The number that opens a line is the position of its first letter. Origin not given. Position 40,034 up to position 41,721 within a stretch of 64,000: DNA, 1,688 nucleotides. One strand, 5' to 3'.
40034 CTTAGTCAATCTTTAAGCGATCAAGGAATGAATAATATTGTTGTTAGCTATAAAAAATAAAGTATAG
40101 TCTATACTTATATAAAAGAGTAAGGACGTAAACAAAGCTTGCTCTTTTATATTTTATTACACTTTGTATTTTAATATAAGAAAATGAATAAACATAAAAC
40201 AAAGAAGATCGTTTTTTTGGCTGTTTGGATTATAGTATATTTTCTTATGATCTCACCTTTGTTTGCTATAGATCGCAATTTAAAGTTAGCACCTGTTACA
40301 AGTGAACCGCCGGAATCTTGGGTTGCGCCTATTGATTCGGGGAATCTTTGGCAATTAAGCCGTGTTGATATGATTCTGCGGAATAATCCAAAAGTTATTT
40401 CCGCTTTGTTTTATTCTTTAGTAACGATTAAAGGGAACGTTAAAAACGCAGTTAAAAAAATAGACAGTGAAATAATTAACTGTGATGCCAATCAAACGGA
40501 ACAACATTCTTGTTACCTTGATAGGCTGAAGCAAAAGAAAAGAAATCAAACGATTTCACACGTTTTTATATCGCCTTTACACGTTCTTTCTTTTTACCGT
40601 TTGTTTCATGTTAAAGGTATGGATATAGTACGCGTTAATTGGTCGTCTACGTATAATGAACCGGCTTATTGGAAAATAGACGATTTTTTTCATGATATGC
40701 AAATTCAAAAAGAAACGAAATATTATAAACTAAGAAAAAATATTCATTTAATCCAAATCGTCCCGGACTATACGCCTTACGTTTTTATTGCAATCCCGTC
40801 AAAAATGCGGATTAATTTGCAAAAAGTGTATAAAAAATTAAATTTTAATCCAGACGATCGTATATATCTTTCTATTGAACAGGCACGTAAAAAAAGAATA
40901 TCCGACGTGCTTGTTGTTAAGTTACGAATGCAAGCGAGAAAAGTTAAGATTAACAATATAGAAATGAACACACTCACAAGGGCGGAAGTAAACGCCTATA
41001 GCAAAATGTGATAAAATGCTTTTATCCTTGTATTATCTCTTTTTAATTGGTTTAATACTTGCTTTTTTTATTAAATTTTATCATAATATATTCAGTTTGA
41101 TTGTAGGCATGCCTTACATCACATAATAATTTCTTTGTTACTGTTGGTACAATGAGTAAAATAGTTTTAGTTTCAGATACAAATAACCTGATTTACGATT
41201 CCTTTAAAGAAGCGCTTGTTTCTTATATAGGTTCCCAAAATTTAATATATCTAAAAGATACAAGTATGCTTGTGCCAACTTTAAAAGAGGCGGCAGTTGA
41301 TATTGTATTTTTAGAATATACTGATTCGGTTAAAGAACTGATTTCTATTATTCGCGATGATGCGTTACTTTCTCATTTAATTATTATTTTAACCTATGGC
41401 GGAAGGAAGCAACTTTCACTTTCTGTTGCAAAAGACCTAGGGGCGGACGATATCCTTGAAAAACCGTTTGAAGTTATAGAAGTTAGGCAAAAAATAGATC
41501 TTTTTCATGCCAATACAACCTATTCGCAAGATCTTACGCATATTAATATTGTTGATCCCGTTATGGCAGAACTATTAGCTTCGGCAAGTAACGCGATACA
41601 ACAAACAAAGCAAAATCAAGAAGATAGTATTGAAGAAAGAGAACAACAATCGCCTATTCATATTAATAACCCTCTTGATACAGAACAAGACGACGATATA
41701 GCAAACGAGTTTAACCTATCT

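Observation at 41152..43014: Pseudo-receiver (Asp->Glu) protein with a ~370-aa acidic repeat tail directly upstream of ftsW-murG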

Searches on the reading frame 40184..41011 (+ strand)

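Call 3: search_protein_families(library=pfam, proteins=[window:40184-41011:+], max_evalue=1)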
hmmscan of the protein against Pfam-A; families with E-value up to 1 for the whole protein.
window:40184-41011:+ (275 aa): 2 families
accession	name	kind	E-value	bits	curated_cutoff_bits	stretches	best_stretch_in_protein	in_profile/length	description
PF16053.10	MRP-S34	-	0.044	14.2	24.5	1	143-166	16-38/130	Mitochondrial 28S ribosomal protein S34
PF24335.1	DUF7503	-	0.33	11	27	1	61-78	4-21/42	Family of unknown function (DUF7503)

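Call 4: search_protein_families(library=ncbifam, proteins=[window:40184-41011:+], max_evalue=1)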
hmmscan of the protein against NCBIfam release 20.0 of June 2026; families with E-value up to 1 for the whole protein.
window:40184-41011:+ (275 aa): 0 families

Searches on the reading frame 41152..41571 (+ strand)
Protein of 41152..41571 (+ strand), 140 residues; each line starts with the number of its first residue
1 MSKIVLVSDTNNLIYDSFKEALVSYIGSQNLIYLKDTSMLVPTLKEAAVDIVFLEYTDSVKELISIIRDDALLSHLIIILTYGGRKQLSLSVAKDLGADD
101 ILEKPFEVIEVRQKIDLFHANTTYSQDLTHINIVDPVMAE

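Call 10: find_homologous_proteins(query=window:41152-41571:+, max_evalue=0.01)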
Query window:41152-41571:+: 31 candidates shared short words with the query, none scored E <= 0.01.
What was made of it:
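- Tried and rejected: The word-indexed search with the N-terminal 140 aa found nothing (call 10).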

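Call 16: search_protein_representatives(protein=window:41152-41571:+)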
Query: 140 residues. Proteins with E-value up to 0.001 (for the whole library): 10; up to 1e-10: 1; up to 1e-30: 1. The best 10 are listed.
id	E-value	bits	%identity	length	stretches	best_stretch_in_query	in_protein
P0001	1.6e-79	280.5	100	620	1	1-140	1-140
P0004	3.7e-07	46.7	32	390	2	3-118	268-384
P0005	4.0e-06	43.4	38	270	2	41-117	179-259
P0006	4.3e-06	43.3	31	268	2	23-115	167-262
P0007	8.0e-05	39.2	30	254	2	16-121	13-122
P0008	2.2e-04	37.8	28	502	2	3-114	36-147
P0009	4.7e-04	36.7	26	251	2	18-114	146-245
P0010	4.9e-04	36.7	32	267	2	4-115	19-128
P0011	7.6e-04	36.0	32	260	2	85-133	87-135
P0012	9.5e-04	35.7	26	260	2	49-125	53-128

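Call 17: search_solved_structures(query=window:41152-41571:+, max_evalue=1, show_alignments=3)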
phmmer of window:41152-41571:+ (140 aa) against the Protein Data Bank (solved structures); distinct sequences matched with E-value up to 1: 68 (the best 60 are shown).
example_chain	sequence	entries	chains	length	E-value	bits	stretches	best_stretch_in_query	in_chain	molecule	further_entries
4hnq_A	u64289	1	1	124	0.0032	21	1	19-117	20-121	Chemotaxis protein CheY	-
3to5_A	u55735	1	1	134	0.0041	20.7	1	19-117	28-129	CheY homolog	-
4hns_A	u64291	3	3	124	0.0042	20.7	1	19-117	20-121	Chemotaxis protein CheY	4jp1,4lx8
4uhj_A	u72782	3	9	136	0.0091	19.6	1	1-116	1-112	TRANSCRIPTIONAL REGULATORY PROTEIN CPXR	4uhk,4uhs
5uic_A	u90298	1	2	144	0.012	19.2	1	36-115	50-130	Two-component response regulator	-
9xzo_A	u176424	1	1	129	0.016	18.8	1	33-116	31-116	De novo protein M1X0B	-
1ab6_A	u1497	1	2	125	0.061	16.9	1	61-116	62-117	CHEMOTAXIS PROTEIN CHEY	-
1zh2_A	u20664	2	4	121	0.076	16.6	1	50-115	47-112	KDP operon transcriptional regulatory protein kdpE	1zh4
4kfc_A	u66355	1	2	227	0.086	16.4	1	50-124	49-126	KDP operon transcriptional regulatory protein KdpE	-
4kny_A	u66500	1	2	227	0.086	16.4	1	50-124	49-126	KDP operon transcriptional regulatory protein KdpE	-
9qih_A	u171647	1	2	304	0.092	16.3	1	6-130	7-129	SenB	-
6lgq_D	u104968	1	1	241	0.094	16.3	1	50-124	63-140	DNA-binding response regulator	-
7kbq_A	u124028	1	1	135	0.13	15.9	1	24-75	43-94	DE NOVO DESIGNED OR689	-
4l85_A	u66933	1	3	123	0.13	15.8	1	62-115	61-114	KDP operon transcriptional regulatory protein KdpE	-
2zwm_A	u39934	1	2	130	0.15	15.7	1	35-115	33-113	Transcriptional regulatory protein yycF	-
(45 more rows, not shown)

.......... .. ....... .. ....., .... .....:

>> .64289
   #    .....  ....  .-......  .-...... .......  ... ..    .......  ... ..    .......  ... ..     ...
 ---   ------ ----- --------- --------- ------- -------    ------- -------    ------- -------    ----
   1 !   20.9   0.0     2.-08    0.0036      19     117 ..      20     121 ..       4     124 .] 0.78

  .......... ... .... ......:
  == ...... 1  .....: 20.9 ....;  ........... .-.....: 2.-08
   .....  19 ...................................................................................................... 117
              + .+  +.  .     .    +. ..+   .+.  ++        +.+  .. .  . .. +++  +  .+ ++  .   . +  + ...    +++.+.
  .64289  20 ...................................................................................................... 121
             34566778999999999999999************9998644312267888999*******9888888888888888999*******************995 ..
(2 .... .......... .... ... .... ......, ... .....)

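Call 19: search_protein_families(library=pfam, proteins=[P0004, P0005, P0006, P0007, P0008, P0009, P0010, P0011, P0012], max_evalue=0.01)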
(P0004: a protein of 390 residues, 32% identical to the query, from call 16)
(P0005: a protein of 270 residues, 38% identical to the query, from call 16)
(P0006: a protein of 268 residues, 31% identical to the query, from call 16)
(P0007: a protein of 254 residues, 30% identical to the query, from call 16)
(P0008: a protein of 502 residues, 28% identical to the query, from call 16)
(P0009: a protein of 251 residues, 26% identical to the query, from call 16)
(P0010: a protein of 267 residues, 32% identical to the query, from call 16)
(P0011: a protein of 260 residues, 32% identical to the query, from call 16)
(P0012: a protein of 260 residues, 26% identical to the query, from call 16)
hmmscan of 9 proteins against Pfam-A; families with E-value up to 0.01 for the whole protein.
P0004 (390 aa): 3 families
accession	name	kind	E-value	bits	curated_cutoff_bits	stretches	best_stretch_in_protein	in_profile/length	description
PF00072.30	Response_reg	-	1.6e-56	189.7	30.2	2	270-381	1-110/111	Response regulator receiver domain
PF01627.28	Hpt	-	7.4e-07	29.8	24.6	1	20-90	5-63/84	Hpt domain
PF20274.4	cREC_REC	-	0.00051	21.1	27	0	175-221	19-65/88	Cyclic-phosphate processing Receiver domain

P0005 (270 aa): 2 families
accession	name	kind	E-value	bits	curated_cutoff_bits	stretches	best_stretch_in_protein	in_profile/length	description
PF00072.30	Response_reg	-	6.3e-50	168.4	30.2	2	145-258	1-111/111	Response regulator receiver domain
PF21332.3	AmiR_N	-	0.00064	20.1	27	0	4-116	3-107/111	AmiR, N-terminal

P0006 (268 aa): 1 family
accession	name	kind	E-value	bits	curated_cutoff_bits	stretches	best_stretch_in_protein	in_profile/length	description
PF00072.30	Response_reg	-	5.2e-43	146.2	30.2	2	151-262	2-110/111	Response regulator receiver domain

P0007 (254 aa): 3 families
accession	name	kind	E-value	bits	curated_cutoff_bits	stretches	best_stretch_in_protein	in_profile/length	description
PF00072.30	Response_reg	-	2.1e-51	173.2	30.2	2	131-241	1-110/111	Response regulator receiver domain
PF13458.12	Peripla_BP_6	-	0.0037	17.4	31.7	0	153-229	170-245/343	Periplasmic binding protein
PF03602.21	Cons_hypoth95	-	0.0067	16.6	24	0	5-55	66-120/182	Conserved hypothetical protein 95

P0008 (502 aa): 4 families
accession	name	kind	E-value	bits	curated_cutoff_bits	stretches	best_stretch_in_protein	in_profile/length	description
PF00072.30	Response_reg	-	1.3e-51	173.8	30.2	2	370-480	1-108/111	Response regulator receiver domain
PF00990.26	GGDEF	-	2e-41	141.9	23.8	1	173-327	2-160/161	Diguanylate cyclase, GGDEF domain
PF17853.6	GGDEF_2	-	0.0025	18.5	24.5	0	189-297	7-94/116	GGDEF-like domain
PF20161.5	VpsR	-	0.0068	16.6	23.7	0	394-481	33-119/121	VpsR domain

P0009 (251 aa): 3 families
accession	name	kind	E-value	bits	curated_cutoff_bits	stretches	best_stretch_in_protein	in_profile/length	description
PF00072.30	Response_reg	-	6.7e-32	110.4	30.2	2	134-245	1-109/111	Response regulator receiver domain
PF23198.2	PDE8A_N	-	0.00015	22.2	29.6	1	133-218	11-97/147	PDE8A-like, N-terminal domain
PF06490.17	FleQ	-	0.00021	22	22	0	133-246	1-103/108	Flagellar regulatory protein FleQ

P0010 (267 aa): 3 families
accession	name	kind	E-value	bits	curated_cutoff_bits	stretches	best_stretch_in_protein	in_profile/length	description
PF00072.30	Response_reg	-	3.8e-46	156.3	30.2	2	150-259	1-110/111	Response regulator receiver domain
PF23198.2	PDE8A_N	-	8.5e-05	22.9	29.6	0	162-225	25-89/147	PDE8A-like, N-terminal domain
PF06490.17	FleQ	-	0.0036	18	22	0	19-100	2-81/108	Flagellar regulatory protein FleQ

P0011 (260 aa): 1 family
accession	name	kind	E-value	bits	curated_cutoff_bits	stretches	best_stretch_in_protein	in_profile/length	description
PF00072.30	Response_reg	-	7.5e-48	161.8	30.2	2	4-117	1-110/111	Response regulator receiver domain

P0012 (260 aa): 5 families
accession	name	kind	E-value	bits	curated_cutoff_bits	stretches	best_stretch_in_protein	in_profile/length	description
PF00072.30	Response_reg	-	1.5e-63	212.3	30.2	2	141-252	1-110/111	Response regulator receiver domain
PF20274.4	cREC_REC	-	8.2e-06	26.8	27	0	142-224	3-77/88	Cyclic-phosphate processing Receiver domain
PF24896.1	Receiver_CRE1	-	6.2e-05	23.7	27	0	135-252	3-131/136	AHK4/CRE1/WOL first receiver domain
PF23198.2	PDE8A_N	-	8.6e-05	22.9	29.6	0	139-229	10-102/147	PDE8A-like, N-terminal domain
PF21332.3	AmiR_N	-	0.0023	18.3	27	0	139-244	1-99/111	AmiR, N-terminal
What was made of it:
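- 41152..41526 (+): Aspartate-less receiver (REC) domain, aa 1-125. The nine non-self hits with E ≤ 0.001 among 1.84e9 representatives are all Pfam-confirmed REC proteins (calls 16, 19).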

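Call 29: predict_structure(alignment_id=A2)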
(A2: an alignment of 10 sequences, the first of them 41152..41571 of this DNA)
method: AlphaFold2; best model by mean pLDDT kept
length: 140 residues; sequences in the alignment: 10
mean_pLDDT: 87.0   pTM: 0.78
mean pLDDT of the five models: 87.0, 85.9, 85.6, 85.3, 82.6
residues with pLDDT >= 90: 90; 70-90: 30; 50-70: 18; < 50: 2
segments of 3 or more residues with pLDDT < 50: none
pLDDT, mean of each block of 10 residues (from residue 1): 89 85 94 94 95 92 96 96 86 96 91 90 58 58
secondary structure, 60 per line:
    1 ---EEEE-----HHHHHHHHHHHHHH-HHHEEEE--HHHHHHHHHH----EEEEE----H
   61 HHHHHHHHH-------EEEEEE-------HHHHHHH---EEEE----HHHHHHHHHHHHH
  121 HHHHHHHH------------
elements in order: E4-7 H13-26 E31-34 H37-46 E51-55 H60-69 E77-82 H90-96 E100-103 H108-128
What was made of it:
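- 41152..41526 (+): AF2 pLDDT is 87 with (beta-alpha)5 order (call 29).
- On Receiver (REC, CheY-like) domain: AF2 pLDDT 87, element order E-H x5 (call 29).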

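Call 32: fold_search(model_id=the predicted structure, library=pdb)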
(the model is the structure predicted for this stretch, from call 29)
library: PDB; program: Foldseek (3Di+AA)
matches with E <= 10: 1506; with E <= 0.001: 255
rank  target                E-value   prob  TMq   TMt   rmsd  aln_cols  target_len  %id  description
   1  3rvq                  9.1e-07  1.00  0.74  0.80   2.4       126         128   18  Structure of the CheY-Mn2+ Complex with substitutions at 59 and 89: N59D E89K (released 2012-05-09)
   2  1chn                  2.6e-06  1.00  0.72  0.79   2.6       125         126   19  MAGNESIUM BINDING TO THE BACTERIAL CHEMOTAXIS PROTEIN CHEY RESULTS IN LARGE CONFORMATIONAL CHANGES INVOLVING ITS FUNCTIO (released 1994-07-31)
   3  1c4w                  2.6e-06  1.00  0.72  0.78   2.6       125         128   19  1.9 A STRUCTURE OF A-THIOPHOSPHONATE MODIFIED CHEY D57C (released 2000-05-08)
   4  1e6k                  4.7e-06  1.00  0.72  0.77   2.6       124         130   19  Two-component signal transduction system D12A mutant of CheY (released 2001-03-05)
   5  3to5                  5.7e-06  1.00  0.71  0.79   2.6       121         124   24  High resolution structure of CheY3 from Vibrio cholerae (released 2012-09-12)
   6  1ymu_A                5.7e-06  1.00  0.72  0.80   2.8       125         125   19  SIGNAL TRANSDUCTION PROTEIN CHEY MUTANT WITH MET 17 REPLACED BY GLY (M17G) (released 1996-04-03)
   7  1e6m                  5.7e-06  1.00  0.70  0.76   2.7       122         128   20  TWO-COMPONENT SIGNAL TRANSDUCTION SYSTEM D57A MUTANT OF CHEY (released 2000-09-21)
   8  3rvr_B                6.9e-06  1.00  0.72  0.77   2.6       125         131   19  Structure of the CheYN59D/E89R Molybdate complex (released 2012-05-09)
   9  3rvr_A                7.4e-06  1.00  0.72  0.77   2.6       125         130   19  Structure of the CheYN59D/E89R Molybdate complex (released 2012-05-09)
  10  3oly_A                7.9e-06  1.00  0.72  0.78   2.7       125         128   19  Structural and functional effects of substitution at position T+1 in CheY: CheYA88M-BeF3-Mn complex (released 2011-08-31)
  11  1nxo                  8.4e-06  1.00  0.72  0.85   2.3       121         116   19  MicArec pH7.0 (released 2004-02-17)
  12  2che                  8.4e-06  1.00  0.72  0.78   2.8       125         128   18  STRUCTURE OF THE MG2+-BOUND FORM OF CHEY AND MECHANISM OF PHOSPHORYL TRANSFER IN BACTERIAL CHEMOTAXIS (released 1994-04-30)
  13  3t6k_A                9.6e-06  1.00  0.74  0.84   2.2       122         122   16  Crystal structure of a putative response regulator (Caur_3799) from Chloroflexus aurantiacus J-10-fl at 1.86 A resolut (released 2011-09-07)
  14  3rvo                  9.6e-06  1.00  0.72  0.77   2.7       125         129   19  Structure of CheY-Mn2+ Complex with substitutions at 59 and 89: N59D E89Y (released 2012-05-09)
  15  3ffw_A                9.6e-06  1.00  0.72  0.78   2.7       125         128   19  Crystal Structure of CheY triple mutant F14Q, N59K, E89Y complexed with BeF3- and Mn2+ (released 2009-09-22)
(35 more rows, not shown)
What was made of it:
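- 41152..41526 (+): Foldseek against PDB gives CheY and other RECs, TMq 0.65-0.76 (call 32).
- On Receiver (REC, CheY-like) domain: Foldseek against PDB: CheY, MicA, DivK and others, TM 0.65-0.85, E about 1e-6 (call 32).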
